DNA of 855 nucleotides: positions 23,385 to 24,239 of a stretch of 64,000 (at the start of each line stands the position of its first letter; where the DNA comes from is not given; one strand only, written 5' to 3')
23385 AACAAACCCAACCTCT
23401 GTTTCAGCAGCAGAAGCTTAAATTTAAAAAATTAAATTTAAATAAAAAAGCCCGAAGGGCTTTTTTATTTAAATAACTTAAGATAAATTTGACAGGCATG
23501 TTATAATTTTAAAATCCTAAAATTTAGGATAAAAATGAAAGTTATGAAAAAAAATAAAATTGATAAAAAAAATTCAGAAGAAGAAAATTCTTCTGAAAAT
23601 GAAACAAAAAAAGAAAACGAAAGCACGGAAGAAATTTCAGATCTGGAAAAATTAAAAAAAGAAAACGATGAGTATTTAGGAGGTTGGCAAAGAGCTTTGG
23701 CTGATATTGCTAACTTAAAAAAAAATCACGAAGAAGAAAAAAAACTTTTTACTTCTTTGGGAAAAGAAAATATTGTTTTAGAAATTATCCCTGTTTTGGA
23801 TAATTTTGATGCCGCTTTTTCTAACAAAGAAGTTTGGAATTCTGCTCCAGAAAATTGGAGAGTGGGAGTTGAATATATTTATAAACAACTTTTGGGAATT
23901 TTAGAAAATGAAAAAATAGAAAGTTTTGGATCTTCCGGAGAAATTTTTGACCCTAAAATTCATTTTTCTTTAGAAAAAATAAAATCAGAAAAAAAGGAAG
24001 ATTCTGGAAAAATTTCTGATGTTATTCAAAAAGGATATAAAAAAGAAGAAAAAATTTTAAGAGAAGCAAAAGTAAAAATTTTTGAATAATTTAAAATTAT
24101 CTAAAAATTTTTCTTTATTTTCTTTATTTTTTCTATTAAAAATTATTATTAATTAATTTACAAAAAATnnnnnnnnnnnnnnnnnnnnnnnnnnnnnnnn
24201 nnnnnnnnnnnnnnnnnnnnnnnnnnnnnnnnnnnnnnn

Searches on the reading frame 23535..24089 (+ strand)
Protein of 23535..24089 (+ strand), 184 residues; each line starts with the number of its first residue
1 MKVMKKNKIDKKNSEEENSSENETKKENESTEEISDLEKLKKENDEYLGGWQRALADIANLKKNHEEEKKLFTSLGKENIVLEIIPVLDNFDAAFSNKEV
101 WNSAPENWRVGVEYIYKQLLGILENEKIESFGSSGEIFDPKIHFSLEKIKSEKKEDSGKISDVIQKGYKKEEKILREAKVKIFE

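Call 9: search_protein_families(library=pfam, proteins=[window:23535-24089:+], max_evalue=0.001)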
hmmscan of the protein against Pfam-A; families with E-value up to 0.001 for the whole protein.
window:23535-24089:+ (184 aa): 1 family
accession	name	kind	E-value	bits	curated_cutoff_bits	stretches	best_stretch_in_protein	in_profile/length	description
PF01025.24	GrpE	-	3.6e-35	121.5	25.8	1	20-182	3-163/165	GrpE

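Call 37: find_related_loci(query=window:23535-24089:+, collection=genome_contigs, flank=10000)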
Query window:23535-24089:+ (184 aa) in genome_contigs; peptide patterns used: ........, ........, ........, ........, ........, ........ (x = any residue, [..] = any of these).
282 stretches matched a pattern; 1 encode a relative of the query (tblastn E <= 1e-3); 1 distinct loci.
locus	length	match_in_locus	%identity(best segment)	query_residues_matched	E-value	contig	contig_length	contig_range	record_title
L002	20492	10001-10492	30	14-182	8e-20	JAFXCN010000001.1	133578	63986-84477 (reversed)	MAG: Clostridia bacterium isolate RGIG6291 Sheep_Rectum-3__c108, whole genome shotgun sequence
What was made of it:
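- Taxonomy is inferred, not demonstrated (call 37 failed).
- Tried and rejected: The genome-collection scan was spent on GrpE and returned only a 30%-identical Clostridia MAG, so no taxonomy was gained (call 37).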
